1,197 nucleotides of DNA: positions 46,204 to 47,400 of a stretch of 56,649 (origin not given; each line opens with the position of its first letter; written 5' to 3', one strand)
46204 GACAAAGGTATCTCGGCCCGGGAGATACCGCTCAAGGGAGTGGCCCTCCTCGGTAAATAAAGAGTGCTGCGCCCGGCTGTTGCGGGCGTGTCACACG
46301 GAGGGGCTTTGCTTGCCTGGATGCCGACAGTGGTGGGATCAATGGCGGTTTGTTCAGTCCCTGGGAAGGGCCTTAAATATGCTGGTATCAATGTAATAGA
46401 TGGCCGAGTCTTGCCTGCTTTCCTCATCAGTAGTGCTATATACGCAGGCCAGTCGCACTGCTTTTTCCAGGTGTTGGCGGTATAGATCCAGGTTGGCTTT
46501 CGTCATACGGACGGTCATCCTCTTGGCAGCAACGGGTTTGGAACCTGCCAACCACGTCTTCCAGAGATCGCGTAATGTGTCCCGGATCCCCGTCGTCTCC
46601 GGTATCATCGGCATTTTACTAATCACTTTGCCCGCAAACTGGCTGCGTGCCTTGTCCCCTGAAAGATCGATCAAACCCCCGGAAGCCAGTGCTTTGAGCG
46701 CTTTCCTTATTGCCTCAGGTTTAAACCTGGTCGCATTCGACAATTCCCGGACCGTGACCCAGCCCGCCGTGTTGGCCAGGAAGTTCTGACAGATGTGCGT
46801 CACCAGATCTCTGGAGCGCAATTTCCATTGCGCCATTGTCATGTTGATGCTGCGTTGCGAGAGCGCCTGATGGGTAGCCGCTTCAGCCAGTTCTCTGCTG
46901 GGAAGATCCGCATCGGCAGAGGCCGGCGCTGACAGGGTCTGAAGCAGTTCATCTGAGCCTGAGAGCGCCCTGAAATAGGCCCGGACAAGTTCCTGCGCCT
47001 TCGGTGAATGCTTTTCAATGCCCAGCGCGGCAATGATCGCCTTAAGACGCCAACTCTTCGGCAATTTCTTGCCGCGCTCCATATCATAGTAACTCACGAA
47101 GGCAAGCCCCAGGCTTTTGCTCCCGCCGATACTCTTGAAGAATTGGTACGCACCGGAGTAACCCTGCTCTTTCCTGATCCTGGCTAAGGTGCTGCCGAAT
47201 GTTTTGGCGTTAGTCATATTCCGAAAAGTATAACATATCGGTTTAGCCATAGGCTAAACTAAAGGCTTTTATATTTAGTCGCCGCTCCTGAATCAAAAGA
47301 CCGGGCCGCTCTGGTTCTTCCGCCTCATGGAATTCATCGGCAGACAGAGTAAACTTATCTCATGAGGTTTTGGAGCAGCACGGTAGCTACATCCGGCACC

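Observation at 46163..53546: About 7 kb accessory block bracketed by a decayed duplicate of the target gene's promoter and 5' end, with no mobility gene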

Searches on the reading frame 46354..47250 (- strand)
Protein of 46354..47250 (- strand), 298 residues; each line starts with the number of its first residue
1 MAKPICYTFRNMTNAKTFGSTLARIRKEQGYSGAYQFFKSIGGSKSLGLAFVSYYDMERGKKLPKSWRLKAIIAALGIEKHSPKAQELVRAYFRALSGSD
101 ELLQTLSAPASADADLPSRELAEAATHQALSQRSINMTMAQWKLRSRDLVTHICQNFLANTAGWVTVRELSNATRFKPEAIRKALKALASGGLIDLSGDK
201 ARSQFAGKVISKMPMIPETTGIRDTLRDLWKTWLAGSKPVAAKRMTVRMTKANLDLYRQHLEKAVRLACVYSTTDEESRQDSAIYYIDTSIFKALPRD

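Call 10: search_protein_families(library=pfam, proteins=[window:46354-47250:-], max_evalue=0.01)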
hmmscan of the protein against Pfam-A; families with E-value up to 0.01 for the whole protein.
window:46354-47250:- (298 aa): 2 families
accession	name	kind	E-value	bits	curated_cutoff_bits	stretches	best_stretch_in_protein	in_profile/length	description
PF01726.22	LexA_DNA_bind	-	0.0011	19.1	23.7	1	166-202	27-64/65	LexA DNA binding domain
PF14394.12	DUF4423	-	0.0059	16.9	30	0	140-201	13-74/165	Domain of unknown function (DUF4423)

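Call 11: search_protein_families(library=ncbifam, proteins=[window:46354-47250:-], max_evalue=0.01)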
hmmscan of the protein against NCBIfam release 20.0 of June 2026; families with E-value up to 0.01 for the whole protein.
window:46354-47250:- (298 aa): 0 families

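Call 29: find_encoding_contigs(protein=window:46354-47250:-, flank=10000, max_places=10)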
Protein window:46354-47250:- (298 aa): 2 contigs read that carry it; 2 places shown.
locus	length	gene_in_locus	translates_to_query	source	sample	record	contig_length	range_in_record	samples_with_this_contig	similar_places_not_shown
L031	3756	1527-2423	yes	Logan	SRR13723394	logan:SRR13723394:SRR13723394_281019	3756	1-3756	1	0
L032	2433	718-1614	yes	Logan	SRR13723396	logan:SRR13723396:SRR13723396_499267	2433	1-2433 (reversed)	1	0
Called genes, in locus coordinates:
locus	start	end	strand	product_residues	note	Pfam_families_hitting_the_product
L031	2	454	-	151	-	?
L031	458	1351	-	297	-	PF03781:FGE-sulfatase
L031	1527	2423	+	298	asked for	-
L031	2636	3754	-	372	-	?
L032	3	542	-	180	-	?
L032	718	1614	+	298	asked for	-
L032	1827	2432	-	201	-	?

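Call 39: find_homologous_proteins(query=window:46354-47250:-, max_evalue=0.001)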
Query window:46354-47250:- (298 aa): 119 proteins with E <= 0.001 among 3277 candidates.
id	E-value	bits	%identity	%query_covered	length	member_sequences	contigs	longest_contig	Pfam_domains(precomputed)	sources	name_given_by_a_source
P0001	2.4e-192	655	100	100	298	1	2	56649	-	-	-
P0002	2.8e-136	472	74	96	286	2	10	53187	-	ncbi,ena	-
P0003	4.1e-134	464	74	96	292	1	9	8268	-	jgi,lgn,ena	-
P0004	6.0e-132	457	74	96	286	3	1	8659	-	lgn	-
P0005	1.1e-131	456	73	96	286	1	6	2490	-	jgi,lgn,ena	-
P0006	3.0e-131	455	73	96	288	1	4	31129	-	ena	-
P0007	3.4e-131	455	74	96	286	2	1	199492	-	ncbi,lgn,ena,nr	ncbi:MAG TPA: hypothetical protein DCL44_10775 [Elusimicrobia bacterium]|nr:hypothetical protein [El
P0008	1.8e-130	452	72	96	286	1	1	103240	-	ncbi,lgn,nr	ncbi:MAG: hypothetical protein NTX59_00465 [Elusimicrobia bacterium]|nr:hypothetical protein [Elusim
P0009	2.4e-130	452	73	96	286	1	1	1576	-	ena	-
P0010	8.0e-130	450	72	96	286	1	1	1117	-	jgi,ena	-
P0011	8.5e-130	450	73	96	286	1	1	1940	-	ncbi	-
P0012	3.0e-128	445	73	96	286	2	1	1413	-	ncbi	-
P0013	3.1e-128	445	71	96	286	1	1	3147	PF01726.23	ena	-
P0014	1.5e-127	443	71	96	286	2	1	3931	-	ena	-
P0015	2.0e-127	442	70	96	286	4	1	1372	-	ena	-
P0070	1.7e-109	384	63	96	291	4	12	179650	-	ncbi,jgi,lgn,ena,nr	ncbi:MAG: hypothetical protein A2049_10320 [Elusimicrobia bacterium GWA2_62_23]|nr:MAG: hypothetical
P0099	3.0e-98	347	59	93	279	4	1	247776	-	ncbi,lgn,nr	ncbi:MAG: hypothetical protein PHV33_10155 [Elusimicrobiales bacterium]|nr:hypothetical protein [Elu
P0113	1.4e-80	289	48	96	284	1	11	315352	-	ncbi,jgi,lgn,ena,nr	ncbi:MAG TPA: hypothetical protein DEQ38_02100 [Elusimicrobia bacterium]|nr:MAG: hypothetical protei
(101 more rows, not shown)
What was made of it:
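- Every source name given is Elusimicrobia, and the nearest member is 74% identical (call 39).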

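Call 40: find_encoding_contigs(protein=P0002, flank=10000, max_places=3)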
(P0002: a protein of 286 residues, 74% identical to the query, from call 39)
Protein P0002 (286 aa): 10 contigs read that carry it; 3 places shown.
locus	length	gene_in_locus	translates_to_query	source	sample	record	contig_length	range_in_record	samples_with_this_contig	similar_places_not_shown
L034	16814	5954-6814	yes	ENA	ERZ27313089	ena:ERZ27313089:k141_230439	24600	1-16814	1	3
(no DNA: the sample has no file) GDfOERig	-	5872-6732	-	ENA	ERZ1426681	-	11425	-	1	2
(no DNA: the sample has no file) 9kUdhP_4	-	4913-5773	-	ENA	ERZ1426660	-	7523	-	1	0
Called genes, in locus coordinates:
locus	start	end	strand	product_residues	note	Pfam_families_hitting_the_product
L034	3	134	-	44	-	?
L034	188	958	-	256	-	-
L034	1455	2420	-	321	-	PF00089:Trypsin, PF13365:Trypsin_2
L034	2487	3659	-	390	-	PF12146:Hydrolase_4 (faint)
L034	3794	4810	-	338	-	PF12146:Hydrolase_4, PF00561:Abhydrolase_1 (weak), PF12697:Abhydrolase_6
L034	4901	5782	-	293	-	PF03781:FGE-sulfatase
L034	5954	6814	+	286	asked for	-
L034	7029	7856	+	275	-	-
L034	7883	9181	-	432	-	PF00294:PfkB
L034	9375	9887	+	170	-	PF00581:Rhodanese, PF11127:YgaP-like_TM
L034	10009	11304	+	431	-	-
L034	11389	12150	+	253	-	PF00881:Nitroreductase (weak)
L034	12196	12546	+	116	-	PF00254:FKBP_C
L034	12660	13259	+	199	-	-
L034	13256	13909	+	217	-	PF04337:DUF480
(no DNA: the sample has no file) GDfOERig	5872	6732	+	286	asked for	-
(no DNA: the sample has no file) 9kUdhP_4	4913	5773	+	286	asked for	-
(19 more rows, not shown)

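Call 41: find_encoding_contigs(protein=P0007, flank=10000, max_places=2)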
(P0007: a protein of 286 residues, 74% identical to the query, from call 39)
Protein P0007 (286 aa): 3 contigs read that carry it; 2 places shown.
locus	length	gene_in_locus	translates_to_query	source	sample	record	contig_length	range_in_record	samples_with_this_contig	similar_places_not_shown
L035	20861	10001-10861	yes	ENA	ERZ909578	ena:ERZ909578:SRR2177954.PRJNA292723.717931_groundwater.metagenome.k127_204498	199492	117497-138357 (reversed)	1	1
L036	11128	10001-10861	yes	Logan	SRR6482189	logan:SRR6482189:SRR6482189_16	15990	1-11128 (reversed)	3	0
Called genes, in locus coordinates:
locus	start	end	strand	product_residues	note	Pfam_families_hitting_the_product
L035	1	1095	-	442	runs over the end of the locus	PF01523:PmbA_TldD_1st (faint), PF19289:PmbA_TldD_3rd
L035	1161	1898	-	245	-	PF09837:DUF2064 (weak)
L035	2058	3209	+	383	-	PF01467:CTP_transf_like, PF01966:HD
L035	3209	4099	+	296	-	PF13399:LytR_C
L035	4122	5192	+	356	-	PF00437:T2SSE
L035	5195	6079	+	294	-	PF00027:cNMP_binding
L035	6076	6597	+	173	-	PF02410:RsfS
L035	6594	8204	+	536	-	PF03485:Arg_tRNA_synt_N (weak), PF00750:tRNA-synt_1d (faint), PF09334:tRNA-synt_1g (faint), PF05746:DALR_1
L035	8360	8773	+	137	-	PF01797:Y1_Tnp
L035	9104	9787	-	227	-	-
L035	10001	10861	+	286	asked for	-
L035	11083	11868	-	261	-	-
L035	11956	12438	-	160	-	-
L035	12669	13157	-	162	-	PF01923:Cob_adeno_trans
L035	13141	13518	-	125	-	-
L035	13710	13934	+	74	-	PF01106:NifU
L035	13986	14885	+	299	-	PF02811:PHP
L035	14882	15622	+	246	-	PF03009:GDPD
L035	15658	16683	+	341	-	PF02445:NadA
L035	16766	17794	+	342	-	PF04055:Radical_SAM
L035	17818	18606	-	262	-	PF01980:TrmO_N, PF18389:TrmO_C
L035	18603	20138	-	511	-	PF03415:Peptidase_C11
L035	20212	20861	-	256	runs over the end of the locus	PF02353:CMAS, PF05175:MTS (weak), PF01209:Ubie_methyltran, PF13489:Methyltransf_23, PF08241:Methyltransf_11, PF08242:Methyltransf_12, PF13649:Methyltransf_25, PF13847:Methyltransf_31, +1 more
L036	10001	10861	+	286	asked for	-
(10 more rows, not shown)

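Call 42: find_encoding_contigs(protein=P0008, flank=10000, max_places=2)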
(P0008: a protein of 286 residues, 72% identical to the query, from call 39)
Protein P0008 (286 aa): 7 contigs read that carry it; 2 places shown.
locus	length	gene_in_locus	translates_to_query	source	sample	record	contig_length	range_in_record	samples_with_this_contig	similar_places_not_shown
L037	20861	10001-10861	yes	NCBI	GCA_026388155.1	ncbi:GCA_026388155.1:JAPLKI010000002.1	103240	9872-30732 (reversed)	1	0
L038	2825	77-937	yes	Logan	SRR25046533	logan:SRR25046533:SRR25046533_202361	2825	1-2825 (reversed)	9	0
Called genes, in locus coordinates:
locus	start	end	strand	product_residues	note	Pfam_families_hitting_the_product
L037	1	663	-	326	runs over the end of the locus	-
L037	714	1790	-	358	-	-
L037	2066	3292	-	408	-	-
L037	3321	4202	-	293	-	PF13350:Y_phosphatase3 (faint), PF22784:PTP-SAK (faint), PF22785:Tc-R-P (weak)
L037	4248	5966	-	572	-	PF22741:PTP-NADK (faint), PF22785:Tc-R-P (faint), PF13350:Y_phosphatase3 (weak)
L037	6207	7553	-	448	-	-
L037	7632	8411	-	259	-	-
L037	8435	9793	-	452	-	-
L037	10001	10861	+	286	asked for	-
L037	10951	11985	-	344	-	PF00112:Peptidase_C1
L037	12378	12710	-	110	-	-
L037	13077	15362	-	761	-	-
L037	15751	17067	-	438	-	-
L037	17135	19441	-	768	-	-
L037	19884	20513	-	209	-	-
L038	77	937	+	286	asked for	-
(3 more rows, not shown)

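Call 57: search_protein_families(library=pfam, proteins=[window:46354-47250:-], max_evalue=5)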
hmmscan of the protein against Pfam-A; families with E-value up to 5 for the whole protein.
window:46354-47250:- (298 aa): 10 families
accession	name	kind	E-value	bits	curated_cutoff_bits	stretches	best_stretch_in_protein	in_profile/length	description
PF01726.22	LexA_DNA_bind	-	0.0011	19.1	23.7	1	166-202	27-64/65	LexA DNA binding domain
PF14394.12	DUF4423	-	0.0059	16.9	30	1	140-201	13-74/165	Domain of unknown function (DUF4423)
PF20024.5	DUF6432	-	0.066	13.9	29.6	1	158-228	22-94/97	Family of unknown function (DUF6432)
PF08784.17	RPA_C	-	0.067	14.3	22.6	1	115-194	22-99/106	Replication protein A C terminal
PF12802.13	MarR_2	-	0.086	13.4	27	1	157-197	13-53/61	MarR family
PF13560.12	HTH_31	-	0.12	13.2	27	1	18-78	2-56/64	Helix-turn-helix domain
PF21984.2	DnaD_N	-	0.12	13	27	1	155-201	26-72/101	DnaD N-terminal domain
PF00392.27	GntR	-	0.12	12.5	27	1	166-194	26-54/64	Bacterial regulatory proteins, gntR family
PF01381.28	HTH_3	-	0.14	12.6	23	1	45-79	17-51/55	Helix-turn-helix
PF02002.24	TFIIE_alpha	-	0.21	11.9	22.9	1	163-197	26-60/105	TFIIE alpha subunit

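Call 58: search_protein_families(library=padloc, proteins=[window:46354-47250:-], max_evalue=0.01)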
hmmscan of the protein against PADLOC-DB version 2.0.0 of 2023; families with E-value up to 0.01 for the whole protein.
window:46354-47250:- (298 aa): 0 families

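Call 75: find_encoding_contigs(protein=P0099, flank=10000, max_places=1)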
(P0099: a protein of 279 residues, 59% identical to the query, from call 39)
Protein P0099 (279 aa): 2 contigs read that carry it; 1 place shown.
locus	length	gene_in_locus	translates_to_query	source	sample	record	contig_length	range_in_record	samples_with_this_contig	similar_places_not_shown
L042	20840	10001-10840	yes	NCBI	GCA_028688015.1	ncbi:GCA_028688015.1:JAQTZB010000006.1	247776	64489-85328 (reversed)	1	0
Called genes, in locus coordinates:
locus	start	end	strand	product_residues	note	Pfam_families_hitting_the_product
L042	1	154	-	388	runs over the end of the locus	PF00440:TetR_N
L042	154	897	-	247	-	PF00106:adh_short, PF08659:KR, PF23441:SDR (weak), PF13561:adh_short_C2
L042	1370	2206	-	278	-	PF13485:Peptidase_MA_2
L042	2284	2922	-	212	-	-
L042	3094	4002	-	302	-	-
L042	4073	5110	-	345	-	PF03781:FGE-sulfatase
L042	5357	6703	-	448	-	-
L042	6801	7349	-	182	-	-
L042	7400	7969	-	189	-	-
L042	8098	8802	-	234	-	PF03496:ADPrib_exo_Tox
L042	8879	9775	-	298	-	-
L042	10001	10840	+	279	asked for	-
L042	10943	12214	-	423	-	PF03415:Peptidase_C11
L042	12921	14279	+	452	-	PF00654:Voltage_CLC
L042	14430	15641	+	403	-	PF03783:CsgG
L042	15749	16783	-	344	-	PF00892:EamA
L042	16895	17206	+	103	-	-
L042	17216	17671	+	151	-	PF00027:cNMP_binding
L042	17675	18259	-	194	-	PF01625:PMSR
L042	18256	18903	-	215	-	PF01794:Ferric_reduct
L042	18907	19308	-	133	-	PF02566:OsmC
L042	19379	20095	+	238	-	PF00160:Pro_isomerase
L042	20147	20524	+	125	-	PF00072:Response_reg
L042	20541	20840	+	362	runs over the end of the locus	PF02985:HEAT (faint), PF13646:HEAT_2 (weak)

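Call 76: find_encoding_contigs(protein=P0113, flank=10000, max_places=1)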
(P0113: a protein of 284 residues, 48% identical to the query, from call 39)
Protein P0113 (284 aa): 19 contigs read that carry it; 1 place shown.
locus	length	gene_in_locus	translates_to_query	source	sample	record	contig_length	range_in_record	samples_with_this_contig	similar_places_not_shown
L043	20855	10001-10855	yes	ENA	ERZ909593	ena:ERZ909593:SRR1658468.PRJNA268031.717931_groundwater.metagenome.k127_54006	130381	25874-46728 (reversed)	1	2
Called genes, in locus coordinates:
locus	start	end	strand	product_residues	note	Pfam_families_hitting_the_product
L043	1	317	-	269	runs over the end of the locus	PF00520:Ion_trans, PF07885:Ion_trans_2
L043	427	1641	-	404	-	PF00089:Trypsin, PF13365:Trypsin_2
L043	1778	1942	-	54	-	-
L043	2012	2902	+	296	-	PF28239:Npun_R2479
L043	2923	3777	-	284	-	PF01129:ART, PF03496:ADPrib_exo_Tox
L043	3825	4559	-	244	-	PF13645:YkuD_2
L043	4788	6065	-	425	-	PF03415:Peptidase_C11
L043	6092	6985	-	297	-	PF00089:Trypsin, PF13365:Trypsin_2 (weak)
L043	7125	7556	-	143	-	PF00072:Response_reg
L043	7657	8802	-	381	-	PF01522:Polysacc_deac_1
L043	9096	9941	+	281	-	-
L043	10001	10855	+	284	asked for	-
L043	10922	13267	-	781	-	PF01315:Ald_Xan_dh_C, PF02738:MoCoBD_1, PF20256:MoCoBD_2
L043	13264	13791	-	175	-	PF00111:Fer2, PF13085:Fer2_3 (faint), PF01799:Fer2_2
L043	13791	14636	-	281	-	PF00941:FAD_binding_5, PF03450:CO_deh_flav_C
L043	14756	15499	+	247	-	PF02535:Zip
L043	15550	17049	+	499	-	PF14417:MEDS, PF00989:PAS, PF13188:PAS_8, PF13426:PAS_9, PF00196:GerE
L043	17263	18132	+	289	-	PF16258:DUF4912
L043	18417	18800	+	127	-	-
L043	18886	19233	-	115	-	PF00072:Response_reg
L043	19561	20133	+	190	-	PF00376:MerR (weak), PF12728:HTH_17, PF00072:Response_reg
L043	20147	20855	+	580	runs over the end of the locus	PF02776:TPP_enzyme_N, PF00205:TPP_enzyme_M, PF02775:TPP_enzyme_C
